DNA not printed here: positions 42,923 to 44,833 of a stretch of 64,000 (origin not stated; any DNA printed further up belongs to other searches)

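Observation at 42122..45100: Highly divergent split B12 mutase (paralog B) coupled to a DapA-family aldolase, lacking the residues that define known acyl-CoA mutases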

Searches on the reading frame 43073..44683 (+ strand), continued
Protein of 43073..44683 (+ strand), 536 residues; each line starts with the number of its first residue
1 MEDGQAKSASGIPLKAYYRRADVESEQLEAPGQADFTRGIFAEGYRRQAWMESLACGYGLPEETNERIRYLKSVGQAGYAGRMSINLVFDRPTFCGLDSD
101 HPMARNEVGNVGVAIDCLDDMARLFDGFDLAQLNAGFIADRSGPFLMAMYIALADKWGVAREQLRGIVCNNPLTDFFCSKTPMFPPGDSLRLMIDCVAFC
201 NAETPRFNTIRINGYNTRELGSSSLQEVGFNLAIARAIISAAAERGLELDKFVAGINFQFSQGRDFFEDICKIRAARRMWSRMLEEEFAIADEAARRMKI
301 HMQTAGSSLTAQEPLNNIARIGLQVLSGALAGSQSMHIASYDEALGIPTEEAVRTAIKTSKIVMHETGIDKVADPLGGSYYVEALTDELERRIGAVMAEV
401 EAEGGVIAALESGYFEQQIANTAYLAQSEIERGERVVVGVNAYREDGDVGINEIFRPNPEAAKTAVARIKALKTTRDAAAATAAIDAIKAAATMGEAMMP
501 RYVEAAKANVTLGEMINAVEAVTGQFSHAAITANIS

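Call 19: find_encoding_contigs(protein=P0015, flank=8000, max_places=1)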
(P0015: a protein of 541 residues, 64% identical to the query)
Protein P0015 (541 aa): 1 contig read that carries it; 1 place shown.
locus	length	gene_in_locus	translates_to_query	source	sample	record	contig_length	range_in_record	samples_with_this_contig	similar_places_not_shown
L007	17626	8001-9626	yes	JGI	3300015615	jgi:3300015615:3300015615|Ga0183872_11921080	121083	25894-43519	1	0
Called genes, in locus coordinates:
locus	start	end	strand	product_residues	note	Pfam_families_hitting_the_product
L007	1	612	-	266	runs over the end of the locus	PF13476:AAA_23 (weak), PF13555:AAA_29 (weak), PF00005:ABC_tran, PF13304:AAA_21 (weak)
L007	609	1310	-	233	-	PF00440:TetR_N, PF08359:TetR_C_4, PF17932:TetR_C_24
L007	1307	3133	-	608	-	PF07287:AtuA, PF23544:AtuA_ferredoxin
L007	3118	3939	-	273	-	PF00378:ECH_1, PF16113:ECH_2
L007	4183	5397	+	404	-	PF02771:Acyl-CoA_dh_N, PF02770:Acyl-CoA_dh_M, PF00441:Acyl-CoA_dh_1, PF08028:Acyl-CoA_dh_2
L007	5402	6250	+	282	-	PF00106:adh_short, PF01370:Epimerase (weak), PF08659:KR (weak), PF13561:adh_short_C2, PF16363:GDP_Man_Dehyd (weak)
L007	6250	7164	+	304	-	PF00561:Abhydrolase_1, PF12146:Hydrolase_4, PF12697:Abhydrolase_6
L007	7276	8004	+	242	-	PF00440:TetR_N, PF08359:TetR_C_4 (weak), PF17932:TetR_C_24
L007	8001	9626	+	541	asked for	PF01642:MM_CoA_mutase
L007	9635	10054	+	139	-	PF02310:B12-binding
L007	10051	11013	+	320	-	PF03308:MeaB, PF02492:cobW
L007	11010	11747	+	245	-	PF00378:ECH_1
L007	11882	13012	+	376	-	PF03060:NMO, PF01070:FMN_dh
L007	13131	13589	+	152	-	-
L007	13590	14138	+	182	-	-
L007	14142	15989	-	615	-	PF20142:Scaffold, PF03734:YkuD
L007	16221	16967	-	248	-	PF23441:SDR (weak), PF00106:adh_short, PF08659:KR, PF13561:adh_short_C2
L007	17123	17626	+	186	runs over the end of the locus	PF00440:TetR_N, PF16925:TetR_C_13 (weak)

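Call 21: find_related_loci(query=A1, collection=genome_contigs, flank=8000)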
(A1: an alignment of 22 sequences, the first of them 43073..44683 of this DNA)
Query A1 (536 aa) in genome_contigs; peptide patterns used: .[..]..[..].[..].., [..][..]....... (x = any residue, [..] = any of these).
90 stretches matched a pattern; 73 encode a relative of the query (tblastn E <= 1e-3); 71 distinct loci.
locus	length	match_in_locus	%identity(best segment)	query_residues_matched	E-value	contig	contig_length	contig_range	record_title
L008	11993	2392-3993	92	3-536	0e+0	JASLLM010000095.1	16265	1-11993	MAG: Alphaproteobacteria bacterium isolate Arabian10_MAG_24 NODE_95_length_16265_cov_8.409624, whole genome shotgun sequ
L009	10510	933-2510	72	8-533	0e+0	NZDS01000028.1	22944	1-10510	MAG: Rhodospirillaceae bacterium isolate ARS1032 70638, whole genome shotgun sequence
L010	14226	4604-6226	65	1-536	0e+0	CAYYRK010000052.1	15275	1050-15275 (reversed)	MAG TPA_asm: uncultured Pseudomonadales bacterium isolate binchicken_co357_64 genome assembly, contig: NODE_1657_length_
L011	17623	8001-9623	63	1-536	0e+0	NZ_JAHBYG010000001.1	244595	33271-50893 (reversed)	MAG: Ferrovibrio sp. isolate ACE_PRO18 PRO18_1, whole genome shotgun sequence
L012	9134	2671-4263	64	8-534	0e+0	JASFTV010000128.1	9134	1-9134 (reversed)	MAG: Desulfobacteraceae bacterium isolate D1103U20metaG_sub_Bin_336 D1103U20metaG_FD_scaffold_2572_c1, whole genome shot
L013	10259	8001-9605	72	1-536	0e+0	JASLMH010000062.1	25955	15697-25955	MAG: Alphaproteobacteria bacterium isolate Arabian10_MAG_43 NODE_62_length_25955_cov_10.355823, whole genome shotgun seq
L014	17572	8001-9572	52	1-526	5e-164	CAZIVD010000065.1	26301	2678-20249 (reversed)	MAG TPA_asm: uncultured Nocardioides sp. isolate binchicken_co242_23 genome assembly, contig: NODE_2921_length_26301_cov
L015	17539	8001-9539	50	25-536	3e-165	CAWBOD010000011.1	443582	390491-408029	MAG: uncultured Acidimicrobiia bacterium isolate MFD09206.bin.2.201 genome assembly, contig: contig_4775, whole genome s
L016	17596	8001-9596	62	8-535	0e+0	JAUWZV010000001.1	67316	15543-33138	MAG: Desulfobacteraceae bacterium isolate CSMAG_2745 CSMAG_2745_k141_590293_length_67316_cov_15.8617, whole genome shotg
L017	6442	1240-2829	43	3-527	5e-127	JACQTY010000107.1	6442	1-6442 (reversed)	MAG: Chloroflexi bacterium isolate NC_groundwater_1423_Ag_S-0.65um_59_50 S_p65_S5_coassembly_k141_1945550, whole genome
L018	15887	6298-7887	38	1-526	4e-120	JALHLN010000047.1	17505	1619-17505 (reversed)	MAG: Burkholderiales bacterium isolate Bin_20_2 c_000000012914, whole genome shotgun sequence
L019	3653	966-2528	38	7-526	1e-121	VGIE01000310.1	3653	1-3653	MAG: Betaproteobacteria bacterium isolate K_Offshore_80m_m2_043 K_Offshore_80m_m2_043_Ga0194132_10042366, whole genome s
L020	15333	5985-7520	38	7-517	3e-118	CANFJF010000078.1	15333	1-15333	MAG: Comamonadaceae bacterium isolate Jr-16oct17-137 genome assembly, contig: Jr-16oct17-C7325, whole genome shotgun seq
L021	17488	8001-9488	41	7-497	6e-116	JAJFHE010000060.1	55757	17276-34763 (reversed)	MAG: Hyphomicrobiales bacterium isolate OFTM97 OFTM97_59, whole genome shotgun sequence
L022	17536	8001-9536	38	7-517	1e-115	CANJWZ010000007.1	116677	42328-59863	MAG: Comamonadaceae bacterium isolate RH-23may17-765 genome assembly, contig: RH-23may17-C1057, whole genome shotgun seq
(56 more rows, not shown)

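Call 24: search_protein_families(library=pfam, proteins=[L008:92-1360:+, L009:5-457:+, L009:2802-4166:+, L009:4179-9110:-, L013:5854-7671:+, L013:4152-4949:+, L013:2509-4155:+, L013:1537-2475:+, L012:749-1381:+, L012:1332-2579:+], max_evalue=0.00001)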
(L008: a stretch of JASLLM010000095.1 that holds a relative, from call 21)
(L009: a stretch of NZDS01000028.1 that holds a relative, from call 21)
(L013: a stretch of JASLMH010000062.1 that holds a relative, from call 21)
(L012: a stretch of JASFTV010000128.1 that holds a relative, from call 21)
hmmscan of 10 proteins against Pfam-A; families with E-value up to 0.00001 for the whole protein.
L008:92-1360:+ (422 aa): 2 families
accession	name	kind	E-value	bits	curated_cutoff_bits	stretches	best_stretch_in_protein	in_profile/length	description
PF13428.12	TPR_14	-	1.7e-08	34.8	23.5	0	100-138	2-40/44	Tetratricopeptide repeat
PF14559.12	TPR_19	-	6.7e-08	33.2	25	0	86-134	12-60/68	Tetratricopeptide repeat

L009:5-457:+ (150 aa): 1 family
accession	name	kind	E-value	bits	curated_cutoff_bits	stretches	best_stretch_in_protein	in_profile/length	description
PF01642.28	MM_CoA_mutase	-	1.9e-29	103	22.1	1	1-130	380-507/512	Methylmalonyl-CoA mutase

L009:2802-4166:+ (454 aa): 1 family
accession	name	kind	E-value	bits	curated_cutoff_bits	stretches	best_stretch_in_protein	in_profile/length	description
PF13336.12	AcetylCoA_hyd_C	-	4.5e-43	147.3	23.7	1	306-451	9-154/154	Acetyl-CoA hydrolase/transferase C-terminal domain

L009:4179-9110:- (1643 aa): 19 families
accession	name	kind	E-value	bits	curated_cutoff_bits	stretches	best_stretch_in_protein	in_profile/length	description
PF13424.12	TPR_12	-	0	1244.5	30.1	24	582-658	1-77/77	Tetratricopeptide repeat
PF13374.12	TPR_10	-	7.3e-284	909.6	27.5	22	541-582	1-42/42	Tetratricopeptide repeat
PF24885.1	TPR_NPHP3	-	1.2e-232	768.5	100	13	901-996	122-217/239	Nephrocystin-3 TPR domain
PF13176.12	TPR_7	-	1e-113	362.3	27.9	1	124-158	1-35/36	Tetratricopeptide repeat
PF00515.34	TPR_1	-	7.7e-95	307.6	27.8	0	124-153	3-32/34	Tetratricopeptide repeat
PF07719.23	TPR_2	-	2.4e-72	233.6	27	0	1006-1035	3-32/34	Tetratricopeptide repeat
PF13181.12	TPR_8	-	1e-58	190.9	25.7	0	669-699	2-32/34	Tetratricopeptide repeat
PF17874.7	TPR_MalT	-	3.9e-56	191.2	45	6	50-237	13-192/336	MalT-like TPR region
PF12770.12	CHAT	-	4e-56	191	24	1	1310-1630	6-289/289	CHAT domain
PF13432.12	TPR_16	-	8.6e-41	138.4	32.7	1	253-320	2-61/65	Tetratricopeptide repeat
PF13428.12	TPR_14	-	1e-40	134.4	23.5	0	127-151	6-30/44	Tetratricopeptide repeat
PF07721.20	TPR_4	-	2e-39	130.6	27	0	290-315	1-26/26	Tetratricopeptide repeat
PF14559.12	TPR_19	-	1.2e-36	125.2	25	0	133-189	2-50/68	Tetratricopeptide repeat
PF13431.12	TPR_17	-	2.7e-26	90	24.4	0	664-688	9-33/34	Tetratricopeptide repeat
PF12895.13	ANAPC3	-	3.4e-11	43.7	27.2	0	135-198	2-56/82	Anaphase-promoting complex, cyclosome, subunit 3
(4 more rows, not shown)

L013:5854-7671:+ (605 aa): 2 families
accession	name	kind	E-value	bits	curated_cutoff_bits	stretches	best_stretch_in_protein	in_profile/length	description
PF02690.20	Na_Pi_cotrans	-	8.9e-45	152.5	29.1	2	68-202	1-135/137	Na+/Pi-cotransporter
PF01895.24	PhoU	-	2.7e-21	76.2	23.5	1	395-475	2-83/89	PhoU domain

L013:4152-4949:+ (265 aa): 1 family
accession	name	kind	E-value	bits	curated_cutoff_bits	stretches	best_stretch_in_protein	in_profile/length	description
PF08282.18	Hydrolase_3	-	5.7e-10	39.8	20.9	0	19-85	2-68/255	haloacid dehalogenase-like hydrolase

L013:2509-4155:+ (548 aa): 2 families
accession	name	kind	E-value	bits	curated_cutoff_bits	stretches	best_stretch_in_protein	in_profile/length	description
PF01266.30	DAO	-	1.4e-53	183.2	27.9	1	45-375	1-318/353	FAD dependent oxidoreductase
PF16901.10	DAO_C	-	4.7e-11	43.1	31.4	1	431-527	3-99/126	C-terminal domain of alpha-glycerophosphate oxidase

L013:1537-2475:+ (312 aa): 3 families
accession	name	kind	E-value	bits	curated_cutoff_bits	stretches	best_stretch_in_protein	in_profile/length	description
PF00455.28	DeoRC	-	1.3e-50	171.9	31.8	1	133-291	2-160/160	DeoR C terminal sensor domain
PF08220.18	HTH_DeoR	-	2.4e-18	66.1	21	1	65-120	1-56/57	DeoR-like helix-turn-helix domain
PF08279.18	HTH_11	-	6.5e-08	32.8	25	1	65-102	1-39/55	HTH domain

L012:749-1381:+ (210 aa): 2 families
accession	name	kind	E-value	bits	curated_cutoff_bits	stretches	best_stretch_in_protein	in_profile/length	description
PF17932.6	TetR_C_24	-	5e-19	69.1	26.4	1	94-207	3-114/114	Tetracyclin repressor-like, C-terminal domain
PF00440.29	TetR_N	-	1.4e-17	63.6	24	1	27-70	1-44/47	Bacterial regulatory proteins, tetR family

L012:1332-2579:+ (415 aa): 2 families
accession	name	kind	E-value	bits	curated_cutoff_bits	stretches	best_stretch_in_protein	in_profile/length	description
PF03060.21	NMO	-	5.5e-63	213.8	28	1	36-394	6-330/331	Nitronate monooxygenase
PF01070.24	FMN_dh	-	1.2e-10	41.5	24.9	1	196-292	209-308/350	FMN-dependent dehydrogenase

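Call 25: search_protein_families(library=pfam, proteins=[L010:2880-4328:+, L010:2398-2835:+, L010:6842-7984:+, L010:7971-8972:+, L010:9120-9545:+, L010:9717-11111:+, L012:4386-5603:+, L012:6578-8383:+, L016:10231-11970:+, L016:12763-14577:+], max_evalue=0.00001)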
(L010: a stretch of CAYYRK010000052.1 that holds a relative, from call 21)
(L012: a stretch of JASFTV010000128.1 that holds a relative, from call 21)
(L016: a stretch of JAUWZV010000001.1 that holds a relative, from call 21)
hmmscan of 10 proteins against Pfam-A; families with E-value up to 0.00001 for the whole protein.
L010:2880-4328:+ (482 aa): 3 families
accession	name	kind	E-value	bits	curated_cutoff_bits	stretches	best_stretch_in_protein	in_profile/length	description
PF13091.12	PLDc_2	-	1.4e-44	151.5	27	2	323-444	2-126/132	PLD-like domain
PF00614.28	PLDc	-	1.3e-12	47.6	21.9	0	219-242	2-25/28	Phospholipase D Active site motif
PF13396.11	PLDc_N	-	7.7e-07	29.4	23.3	1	26-59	8-41/42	Phospholipase_D-nuclease N-terminal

L010:2398-2835:+ (145 aa): 5 families
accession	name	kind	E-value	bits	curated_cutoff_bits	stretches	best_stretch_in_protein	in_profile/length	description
PF00085.26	Thioredoxin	-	9.1e-31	106.4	23.5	1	42-141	3-102/103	Thioredoxin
PF21352.3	Zn_ribbon_Thio2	-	3.7e-11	43.1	27.1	1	8-33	1-26/27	Thioredoxin 2, N-terminal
PF13098.12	Thioredoxin_2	-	5.4e-11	43.2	27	1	59-139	7-103/104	Thioredoxin-like domain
PF13905.12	Thioredoxin_8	-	1.1e-06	29.3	27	0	60-98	4-44/94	Thioredoxin-like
PF13899.12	Thioredoxin_7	-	2e-06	28.3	27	1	52-118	12-81/83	Thioredoxin-like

L010:6842-7984:+ (380 aa): 2 families
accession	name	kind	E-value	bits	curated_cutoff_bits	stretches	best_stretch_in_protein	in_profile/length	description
PF03060.21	NMO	-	2.2e-48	165.8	28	1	26-365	26-331/331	Nitronate monooxygenase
PF01070.24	FMN_dh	-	6.1e-07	29.2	24.9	1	175-250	231-307/350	FMN-dependent dehydrogenase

L010:7971-8972:+ (333 aa): 2 families
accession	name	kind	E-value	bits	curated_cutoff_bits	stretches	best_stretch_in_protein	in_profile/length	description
PF03308.22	MeaB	-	6e-81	271.9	23.1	1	34-283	1-257/273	Methylmalonyl Co-A mutase-associated GTPase MeaB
PF02492.25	cobW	-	2.4e-06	27.7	20.7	0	64-218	2-161/180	CobW/HypB/UreG, nucleotide-binding domain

L010:9120-9545:+ (141 aa): 0 families

L010:9717-11111:+ (464 aa): 1 family
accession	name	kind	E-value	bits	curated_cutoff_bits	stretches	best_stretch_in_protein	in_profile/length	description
PF02321.23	OEP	-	1.4e-39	136.3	22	2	273-458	4-187/187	Outer membrane efflux protein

L012:4386-5603:+ (405 aa): 1 family
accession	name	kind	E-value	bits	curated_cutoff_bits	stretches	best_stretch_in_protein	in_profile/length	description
PF06050.19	HGD-D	-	6.8e-60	203.9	28.4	1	52-398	4-342/342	2-hydroxyglutaryl-CoA dehydratase, D-component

L012:6578-8383:+ (601 aa): 1 family
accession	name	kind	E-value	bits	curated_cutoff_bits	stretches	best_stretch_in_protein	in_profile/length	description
PF01642.28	MM_CoA_mutase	-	9e-171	569.3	22.1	1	72-588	2-512/512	Methylmalonyl-CoA mutase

L016:10231-11970:+ (579 aa): 1 family
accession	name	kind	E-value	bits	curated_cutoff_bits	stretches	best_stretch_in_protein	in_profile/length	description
PF01642.28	MM_CoA_mutase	-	1.1e-180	602.1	22.1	1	50-559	1-507/512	Methylmalonyl-CoA mutase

L016:12763-14577:+ (604 aa): 2 families
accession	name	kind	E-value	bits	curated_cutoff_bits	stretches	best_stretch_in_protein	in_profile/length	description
PF00501.34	AMP-binding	-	1.9e-69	234.7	29.9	1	13-428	4-384/384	AMP-binding enzyme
PF23562.2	AMP-binding_C_3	-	5.6e-11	43.3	20.8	1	465-599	2-121/124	AMP-binding enzyme C-terminal domain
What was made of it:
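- NMO + MeaB (call 25).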

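Call 58: search_dna_similar(query=window:43073-44683:+, collection=plasmids, mode=protein, max_rows=40, max_evalue=1e-30)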
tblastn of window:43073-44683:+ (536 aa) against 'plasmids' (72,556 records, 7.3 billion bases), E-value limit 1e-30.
Records with a match: 426; places in all: 454; records where one place covers at least 80% of the query: 324.
Best place of each record, by identity: <60% 426.
By first word of the organism name: Rhizobium 129; Sinorhizobium 97; Burkholderia 37; Streptomyces 14; Sphingobium 14; Azospirillum 14; Paraburkholderia 9; Ensifer 9; Shinella 8; Natrinema 7; and 55 more.
By predicted mobility (MOB-suite, as given by PLSDB): non-mobilizable 249; conjugative 102; mobilizable 75.
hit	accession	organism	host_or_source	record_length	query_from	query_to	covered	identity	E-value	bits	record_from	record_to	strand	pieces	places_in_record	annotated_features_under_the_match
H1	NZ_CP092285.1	Marinobacter sp. M3C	-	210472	5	528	98%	39.4%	3e-103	348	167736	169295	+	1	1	methylmalonyl-CoA mutase family protein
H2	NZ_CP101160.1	Natronosalvus amylolyticus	cell culture,sediment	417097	8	528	97%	39.5%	2e-103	348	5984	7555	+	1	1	methylmalonyl-CoA mutase family protein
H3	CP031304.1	Natrinema thermotolerans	Cell culture,Korean salt-fermented food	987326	26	531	94%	40.7%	1e-103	348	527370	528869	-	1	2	none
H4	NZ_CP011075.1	Brevibacillus laterosporus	Oryza sativa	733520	26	526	93%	40.9%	3e-96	327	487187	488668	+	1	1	methylmalonyl-CoA mutase family protein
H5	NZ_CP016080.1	Mesorhizobium loti NZP2037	Lotus,cell culture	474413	7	531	98%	39.0%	8e-84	291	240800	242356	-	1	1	scpA: methylmalonyl-CoA mutase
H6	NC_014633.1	Ilyobacter polytropus DSM 2926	marine mud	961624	5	529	98%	39.0%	2e-101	342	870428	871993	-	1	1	methylmalonyl-CoA mutase family protein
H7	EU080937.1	haloarchaeon TuA4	-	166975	31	526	93%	41.2%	5e-105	353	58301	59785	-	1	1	record has no annotation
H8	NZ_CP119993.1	Halomarina sp. PSR21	cell culture,saline soil from Tarim ...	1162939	7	531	98%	38.9%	6e-105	352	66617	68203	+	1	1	record has no annotation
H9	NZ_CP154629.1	Acetoanaerobium noterae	cell culture,Sludge of a digestion ...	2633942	7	531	98%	38.8%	4e-102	344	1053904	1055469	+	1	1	none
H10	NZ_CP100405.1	Haloarcula marina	cell culture,sediment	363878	18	533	96%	39.5%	1e-103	348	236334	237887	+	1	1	methylmalonyl-CoA mutase family protein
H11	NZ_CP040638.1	Natrinema pallidum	Salt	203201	31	526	93%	41.0%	2e-104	351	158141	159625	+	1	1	methylmalonyl-CoA mutase family protein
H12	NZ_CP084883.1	Natrinema zhouii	pure culture,Salt mine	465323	7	531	98%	38.7%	2e-106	357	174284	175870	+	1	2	methylmalonyl-CoA mutase family protein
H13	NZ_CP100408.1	Haloarcula marina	cell culture,sediment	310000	18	533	96%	39.3%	1e-102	346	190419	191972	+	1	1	methylmalonyl-CoA mutase family protein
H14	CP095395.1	Natribaculum longum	cell culture,saline soil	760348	26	526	93%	40.2%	5e-100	338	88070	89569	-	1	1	none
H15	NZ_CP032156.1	Mycobacterium sp. ELW1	whole organism,Stream sediment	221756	8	531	98%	38.4%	6e-94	321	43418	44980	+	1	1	methylmalonyl-CoA mutase family protein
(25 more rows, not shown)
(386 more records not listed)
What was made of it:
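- Tried and rejected: Plasmids: tblastn against 72,556 plasmids found nothing above 42% identity (call 58).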

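Call 65: search_protein_families(library=pfam, proteins=[L015:2872-3453:+, L015:3508-5190:+, L015:5475-6557:+, L015:6591-7817:-, L015:9974-11539:-, L015:11536-12387:-, L015:12362-13303:-, L015:14056-15207:+, L014:5069-6613:+, L014:10044-11054:+], max_evalue=0.00001)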
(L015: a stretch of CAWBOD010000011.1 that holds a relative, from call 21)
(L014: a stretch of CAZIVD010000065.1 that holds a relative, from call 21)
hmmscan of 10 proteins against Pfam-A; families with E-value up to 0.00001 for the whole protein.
L015:2872-3453:+ (193 aa): 0 families

L015:3508-5190:+ (560 aa): 1 family
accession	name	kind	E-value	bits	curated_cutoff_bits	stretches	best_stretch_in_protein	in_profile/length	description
PF01642.28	MM_CoA_mutase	-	3.2e-162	541.1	22.1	1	37-555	2-512/512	Methylmalonyl-CoA mutase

L015:5475-6557:+ (360 aa): 1 family
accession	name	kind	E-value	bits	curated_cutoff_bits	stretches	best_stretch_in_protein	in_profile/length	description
PF03308.22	MeaB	-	4.6e-71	239.4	23.1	1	82-329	16-270/273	Methylmalonyl Co-A mutase-associated GTPase MeaB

L015:6591-7817:- (408 aa): 2 families
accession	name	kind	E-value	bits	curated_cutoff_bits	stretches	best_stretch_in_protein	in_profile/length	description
PF00108.29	Thiolase_N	-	2.8e-65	220.7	26.4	1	16-273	2-260/260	Thiolase, N-terminal domain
PF02803.24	Thiolase_C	-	1.5e-37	128.4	27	1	281-406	2-123/123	Thiolase, C-terminal domain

L015:9974-11539:- (521 aa): 2 families
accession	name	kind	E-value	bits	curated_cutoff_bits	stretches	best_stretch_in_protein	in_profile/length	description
PF00501.34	AMP-binding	-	5e-57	193.9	29.9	1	16-370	3-383/384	AMP-binding enzyme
PF13193.12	AMP-binding_C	-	2.9e-10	41.4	24.5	1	421-496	1-76/76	AMP-binding enzyme C-terminal domain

L015:11536-12387:- (283 aa): 3 families
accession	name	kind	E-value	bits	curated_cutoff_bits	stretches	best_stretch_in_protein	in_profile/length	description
PF00005.33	ABC_tran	-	1.4e-30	107.1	25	1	43-195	2-135/137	ABC transporter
PF02463.25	SMC_N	-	3.9e-07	30.1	40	0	122-213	135-185/220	RecF/RecN/SMC N terminal domain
PF13304.12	AAA_21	-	7.5e-07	29.9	27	0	106-228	166-299/304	AAA domain, putative AbiEii toxin, Type IV TA system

L015:12362-13303:- (313 aa): 1 family
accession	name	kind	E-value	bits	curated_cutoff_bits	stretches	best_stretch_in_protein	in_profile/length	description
PF02653.21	BPD_transp_2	-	5e-24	85.3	26.8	1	15-276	12-267/269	Branched-chain amino acid transport system / permease component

L015:14056-15207:+ (383 aa): 1 family
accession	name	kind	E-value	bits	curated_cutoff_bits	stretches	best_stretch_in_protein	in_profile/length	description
PF07907.16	YibE_F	-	2e-70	237.5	27.2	1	141-378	1-240/241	YibE/F-like protein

L014:5069-6613:+ (514 aa): 0 families

L014:10044-11054:+ (336 aa): 2 families
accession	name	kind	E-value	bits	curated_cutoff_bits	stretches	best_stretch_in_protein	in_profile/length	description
PF04392.18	ABC_sub_bind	-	5.8e-62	210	25.9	1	45-334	1-291/293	ABC transporter substrate binding protein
PF13407.12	Peripla_BP_4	-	3e-06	27.4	35.1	0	57-294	13-256/258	Periplasmic binding protein domain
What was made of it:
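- A sister-clade locus has MeaB + thiolase + AMP-ligase (call 65).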
